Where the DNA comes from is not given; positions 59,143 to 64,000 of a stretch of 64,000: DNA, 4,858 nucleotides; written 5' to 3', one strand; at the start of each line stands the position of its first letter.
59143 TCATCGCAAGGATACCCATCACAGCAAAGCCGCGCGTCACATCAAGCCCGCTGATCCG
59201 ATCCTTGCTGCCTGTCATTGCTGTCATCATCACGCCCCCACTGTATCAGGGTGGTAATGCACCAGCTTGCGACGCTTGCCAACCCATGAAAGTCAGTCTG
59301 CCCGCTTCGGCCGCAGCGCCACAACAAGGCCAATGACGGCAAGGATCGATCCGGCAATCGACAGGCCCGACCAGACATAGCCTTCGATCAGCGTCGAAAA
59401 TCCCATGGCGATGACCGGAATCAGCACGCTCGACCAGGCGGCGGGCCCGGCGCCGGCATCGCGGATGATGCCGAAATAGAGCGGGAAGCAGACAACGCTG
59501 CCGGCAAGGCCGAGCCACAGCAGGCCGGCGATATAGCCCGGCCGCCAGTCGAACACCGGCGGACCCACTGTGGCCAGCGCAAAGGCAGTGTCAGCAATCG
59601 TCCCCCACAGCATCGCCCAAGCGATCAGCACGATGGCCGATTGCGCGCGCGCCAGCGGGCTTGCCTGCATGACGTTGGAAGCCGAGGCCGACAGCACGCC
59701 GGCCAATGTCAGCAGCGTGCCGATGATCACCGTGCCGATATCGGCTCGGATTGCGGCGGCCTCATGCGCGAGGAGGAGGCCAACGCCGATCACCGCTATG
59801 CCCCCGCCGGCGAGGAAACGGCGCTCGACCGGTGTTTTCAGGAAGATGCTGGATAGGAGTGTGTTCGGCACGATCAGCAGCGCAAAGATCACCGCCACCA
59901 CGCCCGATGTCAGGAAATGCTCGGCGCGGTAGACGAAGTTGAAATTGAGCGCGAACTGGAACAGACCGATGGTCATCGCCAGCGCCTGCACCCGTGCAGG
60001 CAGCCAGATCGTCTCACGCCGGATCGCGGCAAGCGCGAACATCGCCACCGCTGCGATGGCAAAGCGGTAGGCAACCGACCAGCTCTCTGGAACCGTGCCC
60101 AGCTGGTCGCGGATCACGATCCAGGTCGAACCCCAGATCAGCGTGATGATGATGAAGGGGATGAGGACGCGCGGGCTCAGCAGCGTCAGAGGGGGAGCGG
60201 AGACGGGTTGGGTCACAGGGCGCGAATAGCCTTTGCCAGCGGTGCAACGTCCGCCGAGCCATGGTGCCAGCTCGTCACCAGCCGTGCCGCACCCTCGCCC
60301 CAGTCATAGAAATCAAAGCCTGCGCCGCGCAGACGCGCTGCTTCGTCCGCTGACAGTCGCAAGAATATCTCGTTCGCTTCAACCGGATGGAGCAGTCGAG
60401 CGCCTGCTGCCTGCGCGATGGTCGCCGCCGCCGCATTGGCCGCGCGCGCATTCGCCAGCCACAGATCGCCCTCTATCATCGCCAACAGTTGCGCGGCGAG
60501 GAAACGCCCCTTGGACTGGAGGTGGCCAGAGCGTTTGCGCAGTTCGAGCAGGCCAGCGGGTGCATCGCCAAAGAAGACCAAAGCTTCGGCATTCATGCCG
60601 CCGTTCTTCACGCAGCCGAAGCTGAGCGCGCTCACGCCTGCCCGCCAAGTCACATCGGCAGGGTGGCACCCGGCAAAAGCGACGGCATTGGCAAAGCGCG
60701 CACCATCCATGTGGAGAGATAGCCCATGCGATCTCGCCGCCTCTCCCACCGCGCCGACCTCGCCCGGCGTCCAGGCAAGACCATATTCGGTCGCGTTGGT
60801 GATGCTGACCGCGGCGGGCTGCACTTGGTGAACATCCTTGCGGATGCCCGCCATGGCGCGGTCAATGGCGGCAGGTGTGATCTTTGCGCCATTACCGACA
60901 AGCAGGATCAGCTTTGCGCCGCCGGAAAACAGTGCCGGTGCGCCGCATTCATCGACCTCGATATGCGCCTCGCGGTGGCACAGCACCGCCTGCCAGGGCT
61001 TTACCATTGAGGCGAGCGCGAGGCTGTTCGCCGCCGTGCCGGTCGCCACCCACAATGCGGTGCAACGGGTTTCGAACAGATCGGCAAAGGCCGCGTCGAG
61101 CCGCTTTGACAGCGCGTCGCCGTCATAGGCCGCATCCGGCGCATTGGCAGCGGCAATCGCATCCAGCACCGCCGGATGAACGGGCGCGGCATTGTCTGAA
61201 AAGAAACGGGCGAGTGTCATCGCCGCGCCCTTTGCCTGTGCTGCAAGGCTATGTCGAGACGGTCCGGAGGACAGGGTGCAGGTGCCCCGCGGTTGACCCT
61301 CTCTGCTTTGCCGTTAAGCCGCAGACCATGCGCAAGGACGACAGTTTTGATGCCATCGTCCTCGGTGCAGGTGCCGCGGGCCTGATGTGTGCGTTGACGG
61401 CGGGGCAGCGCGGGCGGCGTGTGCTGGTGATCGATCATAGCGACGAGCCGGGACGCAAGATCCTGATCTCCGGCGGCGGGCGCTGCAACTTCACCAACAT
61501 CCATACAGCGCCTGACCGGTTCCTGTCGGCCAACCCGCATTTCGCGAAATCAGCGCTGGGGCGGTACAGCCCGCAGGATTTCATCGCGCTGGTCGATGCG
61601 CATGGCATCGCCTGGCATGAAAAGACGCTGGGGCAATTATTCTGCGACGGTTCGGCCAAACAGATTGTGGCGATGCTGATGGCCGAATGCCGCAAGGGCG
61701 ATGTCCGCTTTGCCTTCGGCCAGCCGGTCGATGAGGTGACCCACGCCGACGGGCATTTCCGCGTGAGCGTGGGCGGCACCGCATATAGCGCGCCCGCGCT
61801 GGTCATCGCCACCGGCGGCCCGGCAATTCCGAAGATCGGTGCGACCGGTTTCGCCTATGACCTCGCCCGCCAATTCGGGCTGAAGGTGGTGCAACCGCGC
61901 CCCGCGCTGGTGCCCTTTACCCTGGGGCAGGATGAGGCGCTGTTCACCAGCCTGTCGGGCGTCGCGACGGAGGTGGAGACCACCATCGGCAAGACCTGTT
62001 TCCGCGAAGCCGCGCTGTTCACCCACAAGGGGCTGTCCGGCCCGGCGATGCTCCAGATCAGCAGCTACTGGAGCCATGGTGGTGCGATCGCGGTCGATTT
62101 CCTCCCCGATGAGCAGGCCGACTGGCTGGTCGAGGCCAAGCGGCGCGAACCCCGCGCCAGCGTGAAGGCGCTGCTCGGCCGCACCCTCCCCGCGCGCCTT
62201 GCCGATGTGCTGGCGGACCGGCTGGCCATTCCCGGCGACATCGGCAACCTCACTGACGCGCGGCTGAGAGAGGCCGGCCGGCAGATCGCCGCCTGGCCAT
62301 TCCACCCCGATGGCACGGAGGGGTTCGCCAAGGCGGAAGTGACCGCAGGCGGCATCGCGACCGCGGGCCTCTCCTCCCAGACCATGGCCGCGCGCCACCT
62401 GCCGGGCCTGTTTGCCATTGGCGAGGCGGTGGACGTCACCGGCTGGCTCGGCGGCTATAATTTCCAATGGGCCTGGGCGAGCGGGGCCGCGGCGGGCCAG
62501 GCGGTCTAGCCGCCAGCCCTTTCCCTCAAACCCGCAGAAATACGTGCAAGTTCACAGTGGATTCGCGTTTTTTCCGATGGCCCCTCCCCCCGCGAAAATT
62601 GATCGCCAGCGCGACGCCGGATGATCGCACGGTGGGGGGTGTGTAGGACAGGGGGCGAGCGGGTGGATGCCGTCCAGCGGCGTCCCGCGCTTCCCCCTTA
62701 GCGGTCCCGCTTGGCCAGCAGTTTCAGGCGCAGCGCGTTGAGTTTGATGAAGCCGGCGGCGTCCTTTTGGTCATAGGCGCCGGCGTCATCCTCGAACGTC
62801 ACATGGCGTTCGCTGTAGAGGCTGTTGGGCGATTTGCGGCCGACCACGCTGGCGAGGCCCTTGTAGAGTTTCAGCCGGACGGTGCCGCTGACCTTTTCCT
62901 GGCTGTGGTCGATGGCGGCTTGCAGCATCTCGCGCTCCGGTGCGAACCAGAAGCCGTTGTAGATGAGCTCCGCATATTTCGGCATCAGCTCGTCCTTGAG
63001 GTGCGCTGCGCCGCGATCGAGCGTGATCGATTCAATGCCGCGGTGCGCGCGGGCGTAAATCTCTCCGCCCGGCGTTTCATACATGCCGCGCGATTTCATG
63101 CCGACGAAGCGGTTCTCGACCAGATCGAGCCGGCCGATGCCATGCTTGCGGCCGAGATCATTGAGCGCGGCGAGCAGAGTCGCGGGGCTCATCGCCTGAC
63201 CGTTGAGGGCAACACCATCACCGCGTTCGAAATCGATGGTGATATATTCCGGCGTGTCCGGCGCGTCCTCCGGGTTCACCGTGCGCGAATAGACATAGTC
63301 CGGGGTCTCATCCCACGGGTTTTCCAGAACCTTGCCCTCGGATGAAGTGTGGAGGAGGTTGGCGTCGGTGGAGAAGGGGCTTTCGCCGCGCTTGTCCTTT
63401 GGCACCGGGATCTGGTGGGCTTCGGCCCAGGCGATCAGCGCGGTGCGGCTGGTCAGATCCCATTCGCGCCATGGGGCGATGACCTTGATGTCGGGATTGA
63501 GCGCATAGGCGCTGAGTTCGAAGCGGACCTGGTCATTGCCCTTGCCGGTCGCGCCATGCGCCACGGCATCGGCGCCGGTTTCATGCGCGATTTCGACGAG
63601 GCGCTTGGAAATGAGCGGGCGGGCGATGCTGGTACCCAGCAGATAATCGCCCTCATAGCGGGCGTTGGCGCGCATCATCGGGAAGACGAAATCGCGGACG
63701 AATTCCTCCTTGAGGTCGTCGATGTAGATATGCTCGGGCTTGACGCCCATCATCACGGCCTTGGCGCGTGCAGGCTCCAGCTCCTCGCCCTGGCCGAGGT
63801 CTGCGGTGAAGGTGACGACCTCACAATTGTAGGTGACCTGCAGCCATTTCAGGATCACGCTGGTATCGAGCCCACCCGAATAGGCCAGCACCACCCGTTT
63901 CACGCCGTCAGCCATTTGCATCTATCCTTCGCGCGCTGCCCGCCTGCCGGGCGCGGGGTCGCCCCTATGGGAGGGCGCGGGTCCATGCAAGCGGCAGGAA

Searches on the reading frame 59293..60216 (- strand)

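Call 56: search_protein_families(library=pfam, proteins=[window:59293-60216:-], max_evalue=0.0001)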
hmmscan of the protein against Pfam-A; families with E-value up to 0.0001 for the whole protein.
window:59293-60216:- (307 aa): 1 family
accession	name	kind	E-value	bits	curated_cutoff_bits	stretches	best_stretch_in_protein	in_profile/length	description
PF00892.27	EamA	-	3.4e-21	76.4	28.2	2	21-149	7-134/135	EamA-like transporter family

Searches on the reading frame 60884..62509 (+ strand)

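Call 56: search_protein_families(library=pfam, proteins=[window:60884-62509:+], max_evalue=0.0001)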
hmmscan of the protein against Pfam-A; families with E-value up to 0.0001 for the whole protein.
window:60884-62509:+ (541 aa): 8 families
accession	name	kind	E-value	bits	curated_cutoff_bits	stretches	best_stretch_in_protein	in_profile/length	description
PF03486.20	HI0933_like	-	5.4e-87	291.7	50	1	156-539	2-243/244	HI0933-like protein Rossmann domain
PF22780.1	HI0933_like_1st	-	1.2e-32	113.5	27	1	339-486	1-165/165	HI0933-like protein barrel and H2TH domain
PF00890.30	FAD_binding_2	-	2.2e-11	44.1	20.4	1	156-231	1-77/414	FAD binding domain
PF01266.30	DAO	-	5.2e-10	39.8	27.9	1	156-254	1-92/353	FAD dependent oxidoreductase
PF07992.20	Pyr_redox_2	-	9.4e-09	35.5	26.1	1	156-316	2-114/291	Pyridine nucleotide-disulphide oxidoreductase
PF13738.12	Pyr_redox_3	-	3.4e-07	30.3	30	0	270-317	92-139/305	Pyridine nucleotide-disulphide oxidoreductase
PF12831.13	FAD_oxidored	-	4.7e-07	29.9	27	1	156-376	1-198/416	FAD dependent oxidoreductase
PF13450.12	NAD_binding_8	-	1.2e-05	26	21.9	1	159-190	1-32/68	NAD(P)-binding Rossmann-like domain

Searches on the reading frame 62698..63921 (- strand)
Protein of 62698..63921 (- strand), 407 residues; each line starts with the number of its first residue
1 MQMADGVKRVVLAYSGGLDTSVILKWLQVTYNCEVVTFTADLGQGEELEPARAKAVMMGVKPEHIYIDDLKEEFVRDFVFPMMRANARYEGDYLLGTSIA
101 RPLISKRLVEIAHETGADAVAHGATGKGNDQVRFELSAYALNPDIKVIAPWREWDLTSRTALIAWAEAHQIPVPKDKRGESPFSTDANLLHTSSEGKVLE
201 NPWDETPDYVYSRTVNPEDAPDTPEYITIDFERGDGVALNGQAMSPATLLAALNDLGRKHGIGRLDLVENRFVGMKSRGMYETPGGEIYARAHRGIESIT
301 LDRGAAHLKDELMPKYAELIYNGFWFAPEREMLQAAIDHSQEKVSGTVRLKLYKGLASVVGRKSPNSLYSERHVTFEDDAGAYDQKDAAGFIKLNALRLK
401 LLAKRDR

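Call 56: search_protein_families(library=pfam, proteins=[window:62698-63921:-], max_evalue=0.0001)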
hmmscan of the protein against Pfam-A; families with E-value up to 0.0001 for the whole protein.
window:62698-63921:- (407 aa): 2 families
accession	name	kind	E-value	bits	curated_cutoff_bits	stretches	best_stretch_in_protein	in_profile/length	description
PF20979.2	Arginosuc_syn_C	-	1.2e-78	264.1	27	1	183-401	1-218/219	Arginosuccinate synthase C-terminal domain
PF00764.25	Arginosuc_synth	-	1.4e-63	214.2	27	1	9-172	1-162/162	Arginosuccinate synthase N-terminal HUP domain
